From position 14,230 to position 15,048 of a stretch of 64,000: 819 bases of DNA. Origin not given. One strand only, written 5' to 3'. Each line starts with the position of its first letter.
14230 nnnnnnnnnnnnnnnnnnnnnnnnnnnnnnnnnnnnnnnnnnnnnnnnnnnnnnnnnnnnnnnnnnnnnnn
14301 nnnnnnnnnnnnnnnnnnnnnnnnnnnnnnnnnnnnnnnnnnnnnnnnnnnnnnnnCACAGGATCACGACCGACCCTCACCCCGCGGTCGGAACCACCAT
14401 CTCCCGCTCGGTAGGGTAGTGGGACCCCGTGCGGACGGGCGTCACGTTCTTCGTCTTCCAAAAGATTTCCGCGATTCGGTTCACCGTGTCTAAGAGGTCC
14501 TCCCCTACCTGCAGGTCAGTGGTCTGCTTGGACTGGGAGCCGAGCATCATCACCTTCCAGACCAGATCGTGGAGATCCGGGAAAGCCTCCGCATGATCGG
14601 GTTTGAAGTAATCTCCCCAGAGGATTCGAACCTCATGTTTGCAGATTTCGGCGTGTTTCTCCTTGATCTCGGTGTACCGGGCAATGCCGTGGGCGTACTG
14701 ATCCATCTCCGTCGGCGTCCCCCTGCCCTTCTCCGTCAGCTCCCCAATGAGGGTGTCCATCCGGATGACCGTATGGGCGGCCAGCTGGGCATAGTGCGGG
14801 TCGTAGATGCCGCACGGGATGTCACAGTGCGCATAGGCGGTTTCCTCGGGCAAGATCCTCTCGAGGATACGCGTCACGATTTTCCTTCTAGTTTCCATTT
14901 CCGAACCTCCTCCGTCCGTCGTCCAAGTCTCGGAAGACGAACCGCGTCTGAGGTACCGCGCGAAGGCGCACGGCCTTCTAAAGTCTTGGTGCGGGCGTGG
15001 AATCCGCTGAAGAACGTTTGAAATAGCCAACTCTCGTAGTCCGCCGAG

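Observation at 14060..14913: Nickel superoxide dismutase (sodN) with its SodX maturation peptidase in an archaeal genomic context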

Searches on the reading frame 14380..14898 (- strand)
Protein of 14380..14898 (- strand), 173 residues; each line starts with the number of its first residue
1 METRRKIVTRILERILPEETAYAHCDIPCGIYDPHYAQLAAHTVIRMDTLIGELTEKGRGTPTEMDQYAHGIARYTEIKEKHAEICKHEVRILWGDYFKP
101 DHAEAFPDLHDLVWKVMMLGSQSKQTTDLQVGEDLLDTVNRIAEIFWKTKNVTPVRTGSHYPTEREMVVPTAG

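Call 6: search_protein_families(library=pfam, proteins=[window:14380-14898:-], max_evalue=0.01)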
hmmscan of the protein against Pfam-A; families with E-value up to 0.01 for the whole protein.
seq(173 aa): 1 family
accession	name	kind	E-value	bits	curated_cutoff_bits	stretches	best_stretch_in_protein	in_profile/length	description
PF09055.16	Sod_Ni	-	1.4e-43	148.9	25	1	20-150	2-127/127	Nickel-containing superoxide dismutase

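Call 7: search_protein_families(library=ncbifam, proteins=[window:14380-14898:-], max_evalue=0.01)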
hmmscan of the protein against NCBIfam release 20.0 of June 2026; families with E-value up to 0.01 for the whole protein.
seq(173 aa): 1 family
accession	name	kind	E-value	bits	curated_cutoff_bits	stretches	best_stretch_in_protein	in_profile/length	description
TIGR02753.1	sodN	equivalog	8.5e-48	162.3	90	1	6-151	4-144/145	superoxide dismutase, Ni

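Call 8: find_encoding_contigs(protein=window:14380-14898:-, flank=10000, max_places=6)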
Protein seq(173 aa) (173 aa): 2 contigs read that carry it; 2 places shown.
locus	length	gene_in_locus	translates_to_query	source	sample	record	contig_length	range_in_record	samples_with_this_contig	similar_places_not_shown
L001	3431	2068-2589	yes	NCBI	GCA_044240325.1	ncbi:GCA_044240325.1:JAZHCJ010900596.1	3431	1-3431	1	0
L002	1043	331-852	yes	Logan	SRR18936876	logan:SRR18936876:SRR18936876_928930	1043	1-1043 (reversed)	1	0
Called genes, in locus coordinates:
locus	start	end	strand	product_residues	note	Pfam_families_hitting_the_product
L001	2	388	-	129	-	?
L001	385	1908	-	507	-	PF02789:Peptidase_M17_N, PF00883:Peptidase_M17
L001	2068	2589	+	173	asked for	PF09055:Sod_Ni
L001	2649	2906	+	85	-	PF10502:Peptidase_S26 (weak)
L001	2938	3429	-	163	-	?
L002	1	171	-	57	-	?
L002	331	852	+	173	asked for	PF09055:Sod_Ni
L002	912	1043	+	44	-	?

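Call 9: find_homologous_proteins(query=window:14380-14898:-)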
Query seq(173 aa) (173 aa): 5226 proteins with E <= 0.001 among 5241 candidates; the best 120 are listed.
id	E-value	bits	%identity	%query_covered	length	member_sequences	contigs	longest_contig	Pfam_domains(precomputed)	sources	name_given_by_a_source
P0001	9.0e-115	398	100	100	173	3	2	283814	PF09055.17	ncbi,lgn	-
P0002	2.4e-100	351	89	100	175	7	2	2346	PF09055.17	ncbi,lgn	-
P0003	9.0e-100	350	88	100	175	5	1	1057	PF09055.17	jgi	jgi:nickel superoxide dismutase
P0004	1.7e-97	342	86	100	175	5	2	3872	PF09055.17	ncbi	ncbi:MAG: superoxide dismutase, Ni [Thermoplasmata archaeon]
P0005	4.3e-90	318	78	100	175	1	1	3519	PF09055.17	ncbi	ncbi:MAG: superoxide dismutase, Ni [Thermoplasmata archaeon]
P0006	2.6e-88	312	80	100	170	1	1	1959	PF09055.17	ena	-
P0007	2.4e-77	277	69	98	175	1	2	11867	PF09055.17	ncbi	-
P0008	3.8e-77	276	73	93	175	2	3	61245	PF09055.17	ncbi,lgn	-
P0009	1.9e-76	274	72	96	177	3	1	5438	PF09055.17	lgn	-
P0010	1.1e-75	271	69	100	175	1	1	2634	PF09055.17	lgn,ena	-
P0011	1.5e-73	264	67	100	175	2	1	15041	PF09055.17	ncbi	ncbi:MAG: superoxide dismutase, Ni [Thermoplasmata archaeon]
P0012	3.1e-73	263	69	98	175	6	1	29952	PF09055.17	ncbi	ncbi:MAG: superoxide dismutase, Ni [Thermoplasmata archaeon]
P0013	4.4e-67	243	62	100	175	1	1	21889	PF09055.17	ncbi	-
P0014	2.1e-66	241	64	100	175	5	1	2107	PF09055.17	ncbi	-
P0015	2.4e-66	241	62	100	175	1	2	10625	PF09055.17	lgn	-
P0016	9.7e-66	239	66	93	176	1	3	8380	PF09055.17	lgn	-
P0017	3.3e-65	237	62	93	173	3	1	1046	PF09055.17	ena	-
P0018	1.3e-64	235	60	97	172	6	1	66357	PF09055.17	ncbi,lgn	-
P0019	1.3e-64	235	60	93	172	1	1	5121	PF09055.17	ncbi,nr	ncbi:superoxide dismutase, Ni [Candidatus Micrarchaeota archaeon]|nr:superoxide dismutase, Ni [Candi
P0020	3.2e-64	234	62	94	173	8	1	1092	PF09055.17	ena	-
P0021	4.7e-64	233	62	93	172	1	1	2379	PF09055.17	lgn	-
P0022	6.8e-64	233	60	98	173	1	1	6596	PF09055.17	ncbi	-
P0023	1.4e-63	232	61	94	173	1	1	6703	PF09055.17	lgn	-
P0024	1.4e-63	232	60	95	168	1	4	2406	PF09055.17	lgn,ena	-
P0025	1.6e-63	232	60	95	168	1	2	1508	PF09055.17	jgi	-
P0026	4.1e-63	230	60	97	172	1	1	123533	PF09055.17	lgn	-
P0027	7.7e-63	229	60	92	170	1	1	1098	PF09055.17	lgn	-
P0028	1.2e-62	229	61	94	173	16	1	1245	PF09055.17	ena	-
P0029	1.4e-62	229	60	94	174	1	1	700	PF09055.17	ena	-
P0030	1.5e-62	228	60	94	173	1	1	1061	PF09055.17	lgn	-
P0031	1.8e-62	228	60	94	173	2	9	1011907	PF09055.17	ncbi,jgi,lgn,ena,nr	ncbi:MAG: superoxide dismutase, Ni [Thaumarchaeota archaeon]|nr:superoxide dismutase, Ni [Nitrososph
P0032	3.7e-62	227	60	94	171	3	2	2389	PF09055.17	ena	-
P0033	4.6e-62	227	58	98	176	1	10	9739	PF09055.17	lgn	-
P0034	5.2e-62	227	62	94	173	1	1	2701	PF09055.17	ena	-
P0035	5.6e-62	227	60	95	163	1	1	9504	PF09055.17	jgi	jgi:nickel superoxide dismutase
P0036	6.1e-62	226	62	93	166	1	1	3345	PF09055.17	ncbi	-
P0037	8.9e-62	226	60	94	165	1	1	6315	PF09055.17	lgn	-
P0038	9.2e-62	226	60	93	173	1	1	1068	PF09055.17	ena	-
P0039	9.8e-62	226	59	96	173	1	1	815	PF09055.17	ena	-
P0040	1.3e-61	225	58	97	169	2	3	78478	PF09055.17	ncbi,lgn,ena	-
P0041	1.9e-61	225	61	93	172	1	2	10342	PF09055.17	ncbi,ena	-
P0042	2.4e-61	225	60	94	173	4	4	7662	PF09055.17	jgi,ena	-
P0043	3.2e-61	224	57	95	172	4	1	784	PF09055.17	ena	-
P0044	3.9e-61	224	58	93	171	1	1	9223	PF09055.17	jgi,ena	-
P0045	4.2e-61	224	60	94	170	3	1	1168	PF09055.17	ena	-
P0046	4.3e-61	224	59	94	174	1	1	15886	PF09055.17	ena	-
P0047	4.3e-61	224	62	94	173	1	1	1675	PF09055.17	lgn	-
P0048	4.4e-61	224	59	92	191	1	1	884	PF09055.17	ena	-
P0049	4.7e-61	224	59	94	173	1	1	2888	PF09055.17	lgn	-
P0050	5.0e-61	223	59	92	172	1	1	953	PF09055.17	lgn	-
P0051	5.8e-61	223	57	94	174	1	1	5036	PF09055.17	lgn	-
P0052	6.0e-61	223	58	95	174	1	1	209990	PF09055.17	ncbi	-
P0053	7.0e-61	223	60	94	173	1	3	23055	PF09055.17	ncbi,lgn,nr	ncbi:MAG: superoxide dismutase, Ni [Candidatus Aenigmarchaeota archaeon]|nr:superoxide dismutase, Ni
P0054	7.0e-61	223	59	93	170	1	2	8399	PF09055.17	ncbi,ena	-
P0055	1.0e-60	222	58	96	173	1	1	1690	PF09055.17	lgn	-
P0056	1.1e-60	222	58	94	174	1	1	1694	PF09055.17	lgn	-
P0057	1.2e-60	222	57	96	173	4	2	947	PF09055.17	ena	-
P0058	1.2e-60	222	57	96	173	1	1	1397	PF09055.17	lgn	-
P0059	1.2e-60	222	58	94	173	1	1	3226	PF09055.17,PF00159.24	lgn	-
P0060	1.4e-60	222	57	95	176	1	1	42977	PF09055.17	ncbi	-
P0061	1.5e-60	222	55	94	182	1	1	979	PF09055.17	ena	-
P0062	1.7e-60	222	57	95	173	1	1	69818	PF09055.17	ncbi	-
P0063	2.0e-60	222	59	94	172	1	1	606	PF09055.17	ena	-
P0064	2.1e-60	221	58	96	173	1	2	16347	PF09055.17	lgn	-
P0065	2.1e-60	221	62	89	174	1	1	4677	PF09055.17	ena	-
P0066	2.9e-60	221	63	94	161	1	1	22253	PF09055.17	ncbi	-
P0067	2.9e-60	221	60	93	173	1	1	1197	PF09055.17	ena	-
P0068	2.9e-60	221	58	95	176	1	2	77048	PF09055.17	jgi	-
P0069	3.4e-60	221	58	98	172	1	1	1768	PF09055.17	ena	-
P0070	3.5e-60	221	59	94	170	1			PF09055.17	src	-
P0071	4.7e-60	220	58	93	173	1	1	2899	PF09055.17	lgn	-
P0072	5.6e-60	220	58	95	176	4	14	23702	PF09055.17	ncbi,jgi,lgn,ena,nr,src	ncbi:MAG: superoxide dismutase, Ni [Candidatus Aenigmarchaeota archaeon]|nr:superoxide dismutase, Ni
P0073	6.0e-60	220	59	95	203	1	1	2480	PF09055.17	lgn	-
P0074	7.0e-60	220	58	94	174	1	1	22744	PF09055.17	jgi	-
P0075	7.5e-60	220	58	94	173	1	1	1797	PF09055.17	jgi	jgi:nickel superoxide dismutase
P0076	9.8e-60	219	56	95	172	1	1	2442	PF09055.17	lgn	-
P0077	1.0e-59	219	59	94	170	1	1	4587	PF09055.17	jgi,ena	-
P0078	1.1e-59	219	59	94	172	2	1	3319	PF09055.17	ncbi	-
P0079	1.3e-59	219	58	92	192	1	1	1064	PF09055.17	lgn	-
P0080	1.3e-59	219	57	97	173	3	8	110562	PF09055.17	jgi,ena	-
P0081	1.3e-59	219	57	95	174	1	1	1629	PF09055.17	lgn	-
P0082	1.3e-59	219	57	97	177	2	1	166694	PF09055.17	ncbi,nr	ncbi:MAG TPA: superoxide dismutase, Ni [Thermoplasmata archaeon]|nr:superoxide dismutase, Ni [Thermo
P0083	1.5e-59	219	59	95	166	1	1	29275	PF09055.17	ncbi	-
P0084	2.1e-59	218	59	93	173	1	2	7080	PF09055.17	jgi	-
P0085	2.2e-59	218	61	92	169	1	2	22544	PF09055.17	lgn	-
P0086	3.0e-59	218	56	95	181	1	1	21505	PF09055.17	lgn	-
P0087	3.7e-59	217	60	94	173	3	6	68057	PF09055.17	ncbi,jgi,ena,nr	ncbi:MAG: superoxide dismutase, Ni [Euryarchaeota archaeon RBG_16_68_13]|nr:MAG: superoxide dismutas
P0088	3.8e-59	217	59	94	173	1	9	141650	PF09055.17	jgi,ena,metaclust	metaclust:\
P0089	4.3e-59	217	59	93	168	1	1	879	PF09055.17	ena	-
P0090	4.4e-59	217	59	94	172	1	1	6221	PF09055.17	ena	-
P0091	4.4e-59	217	59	94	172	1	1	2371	PF09055.17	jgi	jgi:nickel superoxide dismutase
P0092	4.6e-59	217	57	95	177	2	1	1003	PF09055.17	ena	-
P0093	4.7e-59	217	56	93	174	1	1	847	PF09055.17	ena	-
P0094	6.2e-59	217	58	93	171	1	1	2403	PF09055.17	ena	-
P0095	6.6e-59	217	57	94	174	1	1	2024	PF09055.17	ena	-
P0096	6.8e-59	217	57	95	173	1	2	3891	PF09055.17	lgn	-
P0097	7.0e-59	216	58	94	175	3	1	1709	PF09055.17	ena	-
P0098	7.0e-59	216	56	94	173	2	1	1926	PF09055.17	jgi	jgi:nickel superoxide dismutase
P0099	7.1e-59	216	58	94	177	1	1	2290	PF09055.17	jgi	-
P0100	7.4e-59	216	57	95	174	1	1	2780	PF09055.17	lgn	-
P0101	8.7e-59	216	58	94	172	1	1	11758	PF09055.17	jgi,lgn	-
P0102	9.6e-59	216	55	96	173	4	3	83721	PF09055.17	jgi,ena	-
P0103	1.0e-58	216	59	94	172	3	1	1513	PF09055.17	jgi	-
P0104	1.3e-58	216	59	94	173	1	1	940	PF09055.17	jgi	-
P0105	1.4e-58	216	55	98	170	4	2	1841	PF09055.17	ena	-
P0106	1.4e-58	215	56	94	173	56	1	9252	PF09055.17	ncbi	-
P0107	1.6e-58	215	57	95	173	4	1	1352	PF09055.17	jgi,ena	-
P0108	1.7e-58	215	55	94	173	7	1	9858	PF09055.17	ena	-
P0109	1.9e-58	215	56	94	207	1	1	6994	PF09055.17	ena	-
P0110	2.3e-58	215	56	96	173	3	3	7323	PF09055.17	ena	-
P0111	2.3e-58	215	59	94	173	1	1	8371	PF09055.17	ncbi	-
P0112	2.4e-58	215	58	95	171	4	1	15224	PF09055.17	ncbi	-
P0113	2.5e-58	215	57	95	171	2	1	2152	PF09055.17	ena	-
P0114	2.6e-58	215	56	94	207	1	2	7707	PF09055.17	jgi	-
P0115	2.6e-58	215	56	94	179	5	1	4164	PF09055.17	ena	-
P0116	2.8e-58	215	89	61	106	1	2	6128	PF09055.17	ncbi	ncbi:MAG: superoxide dismutase, Ni, partial [Thermoplasmata archaeon]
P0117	2.8e-58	215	56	94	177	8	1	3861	PF09055.17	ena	-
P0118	2.9e-58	214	55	98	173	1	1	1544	PF09055.17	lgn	-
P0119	3.2e-58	214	57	94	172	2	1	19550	PF09055.17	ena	-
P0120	3.2e-58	214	59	94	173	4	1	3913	PF09055.17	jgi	-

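Call 10: list_cluster_members(proteins=[P0001, P0008, P0018])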
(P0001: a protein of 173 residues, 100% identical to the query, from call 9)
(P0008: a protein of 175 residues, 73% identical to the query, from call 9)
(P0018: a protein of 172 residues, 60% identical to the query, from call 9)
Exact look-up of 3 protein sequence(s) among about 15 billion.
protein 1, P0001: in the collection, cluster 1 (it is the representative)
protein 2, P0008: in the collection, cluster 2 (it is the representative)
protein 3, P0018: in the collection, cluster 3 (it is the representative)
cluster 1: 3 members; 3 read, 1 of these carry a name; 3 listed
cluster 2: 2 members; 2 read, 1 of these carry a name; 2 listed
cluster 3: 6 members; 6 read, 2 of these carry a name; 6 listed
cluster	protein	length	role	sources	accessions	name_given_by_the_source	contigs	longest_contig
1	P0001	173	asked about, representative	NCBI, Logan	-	-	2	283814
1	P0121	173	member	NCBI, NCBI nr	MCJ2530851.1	MAG: superoxide dismutase, Ni [Candidatus Thermoplasmatota archaeon] | superoxide dismutase, Ni [Candidatus Thermoplasmatota archaeon]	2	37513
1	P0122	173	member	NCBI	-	-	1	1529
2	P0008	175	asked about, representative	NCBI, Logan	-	-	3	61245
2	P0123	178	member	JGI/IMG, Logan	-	nickel superoxide dismutase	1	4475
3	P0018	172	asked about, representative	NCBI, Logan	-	-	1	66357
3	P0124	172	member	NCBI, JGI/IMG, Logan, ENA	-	nickel superoxide dismutase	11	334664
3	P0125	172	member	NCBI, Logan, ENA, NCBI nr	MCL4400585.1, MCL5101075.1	MAG: superoxide dismutase, Ni [Candidatus Parvarchaeota archaeon] | superoxide dismutase, Ni [Candidatus Parvarchaeota archaeon]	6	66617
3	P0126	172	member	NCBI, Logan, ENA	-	-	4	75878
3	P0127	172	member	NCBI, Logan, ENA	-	-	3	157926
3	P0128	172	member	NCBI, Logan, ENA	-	-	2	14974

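Call 20: find_encoding_contigs(protein=P0121, flank=10000, max_places=3)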
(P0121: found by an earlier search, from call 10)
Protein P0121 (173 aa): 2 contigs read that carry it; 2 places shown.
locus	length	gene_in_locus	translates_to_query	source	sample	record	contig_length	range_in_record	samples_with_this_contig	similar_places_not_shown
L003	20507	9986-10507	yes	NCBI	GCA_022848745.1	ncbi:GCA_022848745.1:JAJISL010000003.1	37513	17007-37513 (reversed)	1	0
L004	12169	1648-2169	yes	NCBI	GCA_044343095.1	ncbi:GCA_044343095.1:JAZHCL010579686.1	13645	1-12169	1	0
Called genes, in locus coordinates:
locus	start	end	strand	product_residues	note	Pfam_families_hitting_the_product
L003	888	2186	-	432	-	PF00483:NTP_transferase, PF12804:NTP_transf_3, PF01066:CDP-OH_P_transf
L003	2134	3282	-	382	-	PF01658:Inos-1-P_synth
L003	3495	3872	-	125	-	PF01597:GCV_H, PF00364:Biotin_lipoyl (weak)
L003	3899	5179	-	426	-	PF02749:QRPTase_N, PF01729:QRPTase_C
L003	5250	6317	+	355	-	PF00155:Aminotran_1_2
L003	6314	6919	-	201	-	PF04013:Methyltrn_RNA_2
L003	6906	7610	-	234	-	PF22175:Ogg-HhH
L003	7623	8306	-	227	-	PF17746:SfsA_N, PF03749:SfsA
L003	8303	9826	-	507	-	PF02789:Peptidase_M17_N, PF00883:Peptidase_M17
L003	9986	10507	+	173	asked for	PF09055:Sod_Ni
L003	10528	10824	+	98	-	PF00717:Peptidase_S24 (weak), PF10502:Peptidase_S26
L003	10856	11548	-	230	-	PF00230:MIP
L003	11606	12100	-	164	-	-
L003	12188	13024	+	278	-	PF01619:Pro_dh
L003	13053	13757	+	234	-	PF00730:HhH-GPD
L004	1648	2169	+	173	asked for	PF09055:Sod_Ni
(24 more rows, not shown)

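Call 21: find_encoding_contigs(protein=P0008, flank=10000, max_places=3)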
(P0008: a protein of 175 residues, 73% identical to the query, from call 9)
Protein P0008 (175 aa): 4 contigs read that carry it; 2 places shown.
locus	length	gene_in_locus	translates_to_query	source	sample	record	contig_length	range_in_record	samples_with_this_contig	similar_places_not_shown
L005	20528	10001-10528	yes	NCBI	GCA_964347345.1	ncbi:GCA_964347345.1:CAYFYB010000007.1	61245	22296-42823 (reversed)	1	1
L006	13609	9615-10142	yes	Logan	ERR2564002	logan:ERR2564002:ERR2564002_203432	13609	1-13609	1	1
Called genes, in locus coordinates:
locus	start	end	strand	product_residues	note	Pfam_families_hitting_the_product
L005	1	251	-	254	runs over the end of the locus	PF06197:DUF998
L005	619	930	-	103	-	-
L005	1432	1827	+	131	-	PF03259:Robl_LC7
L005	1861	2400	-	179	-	PF13404:HTH_AsnC-type, PF13412:HTH_24, PF01037:AsnC_trans_reg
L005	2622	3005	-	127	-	PF01597:GCV_H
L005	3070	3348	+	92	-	-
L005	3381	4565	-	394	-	PF02749:QRPTase_N, PF01729:QRPTase_C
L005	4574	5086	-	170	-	PF00857:Isochorismatase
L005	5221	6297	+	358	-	PF00155:Aminotran_1_2, PF00266:Aminotran_5 (faint)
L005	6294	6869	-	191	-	PF04013:Methyltrn_RNA_2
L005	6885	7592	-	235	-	PF22175:Ogg-HhH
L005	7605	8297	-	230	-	PF17746:SfsA_N, PF03749:SfsA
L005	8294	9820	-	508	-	PF02789:Peptidase_M17_N, PF00883:Peptidase_M17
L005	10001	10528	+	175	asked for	PF09055:Sod_Ni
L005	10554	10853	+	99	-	PF00717:Peptidase_S24 (weak), PF10502:Peptidase_S26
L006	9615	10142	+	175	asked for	PF09055:Sod_Ni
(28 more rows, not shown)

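Call 23: search_solved_structures(query=window:14380-14898:-, show_alignments=2)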
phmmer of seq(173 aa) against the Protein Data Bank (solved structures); distinct sequences matched with E-value up to 0.001: 6.
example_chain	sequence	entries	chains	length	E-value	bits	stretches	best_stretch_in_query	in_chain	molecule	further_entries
1q0d_A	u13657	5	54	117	5.7e-25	91.3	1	24-151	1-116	Superoxide dismutase [Ni]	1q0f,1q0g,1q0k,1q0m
1t6i_A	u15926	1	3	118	8.6e-25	90.8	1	24-151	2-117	Superoxide dismutase [Ni]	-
1t6q_A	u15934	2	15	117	1.3e-24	90.2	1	24-151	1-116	Superoxide dismutase [Ni]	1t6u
3g4x_A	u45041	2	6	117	5.7e-24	88.1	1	24-151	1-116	Superoxide dismutase [Ni]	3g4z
4ncq_A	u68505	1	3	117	1.4e-23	86.8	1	25-151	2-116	Superoxide dismutase [Ni]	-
3g50_A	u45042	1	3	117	2.3e-23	86.1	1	24-151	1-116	Superoxide dismutase [Ni]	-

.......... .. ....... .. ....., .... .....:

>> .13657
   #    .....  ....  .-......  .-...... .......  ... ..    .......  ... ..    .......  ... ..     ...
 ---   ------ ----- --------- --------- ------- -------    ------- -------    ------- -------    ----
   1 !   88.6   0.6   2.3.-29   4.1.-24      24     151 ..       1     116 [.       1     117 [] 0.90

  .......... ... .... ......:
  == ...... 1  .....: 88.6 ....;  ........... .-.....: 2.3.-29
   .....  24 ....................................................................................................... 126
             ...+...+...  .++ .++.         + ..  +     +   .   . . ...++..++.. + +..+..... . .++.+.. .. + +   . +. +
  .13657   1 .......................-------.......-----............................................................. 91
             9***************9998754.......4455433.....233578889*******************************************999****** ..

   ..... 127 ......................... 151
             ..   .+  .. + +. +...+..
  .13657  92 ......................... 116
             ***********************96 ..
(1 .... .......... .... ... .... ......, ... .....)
